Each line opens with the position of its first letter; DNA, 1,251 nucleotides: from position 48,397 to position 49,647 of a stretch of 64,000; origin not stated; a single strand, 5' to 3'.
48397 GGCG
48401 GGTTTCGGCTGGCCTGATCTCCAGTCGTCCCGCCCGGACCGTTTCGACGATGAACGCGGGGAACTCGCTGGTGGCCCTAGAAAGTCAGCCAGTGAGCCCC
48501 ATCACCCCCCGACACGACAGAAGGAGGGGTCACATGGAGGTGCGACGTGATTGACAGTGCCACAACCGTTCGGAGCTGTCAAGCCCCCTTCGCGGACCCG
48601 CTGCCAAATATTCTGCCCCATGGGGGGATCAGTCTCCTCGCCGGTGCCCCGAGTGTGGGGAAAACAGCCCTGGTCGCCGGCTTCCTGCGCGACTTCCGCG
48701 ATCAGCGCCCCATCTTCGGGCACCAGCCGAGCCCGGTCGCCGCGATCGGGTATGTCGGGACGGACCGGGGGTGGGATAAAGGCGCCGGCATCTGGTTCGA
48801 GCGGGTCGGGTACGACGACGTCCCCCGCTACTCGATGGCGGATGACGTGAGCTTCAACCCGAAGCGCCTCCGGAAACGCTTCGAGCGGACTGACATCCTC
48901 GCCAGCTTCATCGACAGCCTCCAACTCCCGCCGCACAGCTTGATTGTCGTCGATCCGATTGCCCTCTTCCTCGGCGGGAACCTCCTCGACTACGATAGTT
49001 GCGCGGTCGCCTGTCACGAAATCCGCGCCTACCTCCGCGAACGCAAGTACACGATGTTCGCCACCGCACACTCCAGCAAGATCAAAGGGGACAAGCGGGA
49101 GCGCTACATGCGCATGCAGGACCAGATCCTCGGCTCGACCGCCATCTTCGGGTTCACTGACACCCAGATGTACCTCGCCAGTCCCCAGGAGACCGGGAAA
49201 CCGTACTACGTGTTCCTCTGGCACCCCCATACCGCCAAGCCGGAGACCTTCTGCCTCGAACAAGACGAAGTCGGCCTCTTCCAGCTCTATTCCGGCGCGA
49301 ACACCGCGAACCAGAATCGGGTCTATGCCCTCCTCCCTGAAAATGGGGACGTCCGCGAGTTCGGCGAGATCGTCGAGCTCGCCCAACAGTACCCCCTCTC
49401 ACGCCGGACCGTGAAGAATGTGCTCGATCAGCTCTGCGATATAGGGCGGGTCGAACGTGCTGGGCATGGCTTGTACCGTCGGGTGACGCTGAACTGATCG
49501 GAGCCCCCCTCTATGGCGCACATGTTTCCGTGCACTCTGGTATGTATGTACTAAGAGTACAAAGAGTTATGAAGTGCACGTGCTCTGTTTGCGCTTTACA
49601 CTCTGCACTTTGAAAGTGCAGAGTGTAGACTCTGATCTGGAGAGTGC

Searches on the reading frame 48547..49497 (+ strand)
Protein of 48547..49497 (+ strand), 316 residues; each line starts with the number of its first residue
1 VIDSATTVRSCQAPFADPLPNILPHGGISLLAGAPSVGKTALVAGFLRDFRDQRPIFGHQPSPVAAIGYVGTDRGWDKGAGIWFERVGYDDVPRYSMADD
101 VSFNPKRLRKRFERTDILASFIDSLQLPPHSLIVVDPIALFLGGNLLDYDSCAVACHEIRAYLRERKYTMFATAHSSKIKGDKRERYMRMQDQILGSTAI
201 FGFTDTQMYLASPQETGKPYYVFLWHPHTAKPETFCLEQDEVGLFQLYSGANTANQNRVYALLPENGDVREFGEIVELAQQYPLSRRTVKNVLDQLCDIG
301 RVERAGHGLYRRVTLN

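Call 29: search_protein_families(library=pfam, proteins=[window:48547-49497:+], max_evalue=0.01)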
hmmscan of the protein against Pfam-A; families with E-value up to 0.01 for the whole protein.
window:48547-49497:+ (316 aa): 2 families
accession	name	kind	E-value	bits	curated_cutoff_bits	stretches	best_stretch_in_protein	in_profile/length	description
PF13481.12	AAA_25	-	7.6e-09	35.9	27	1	19-178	26-192/195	AAA domain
PF13191.12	AAA_16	-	0.0095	16.9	32.6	0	27-57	25-55/167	AAA ATPase domain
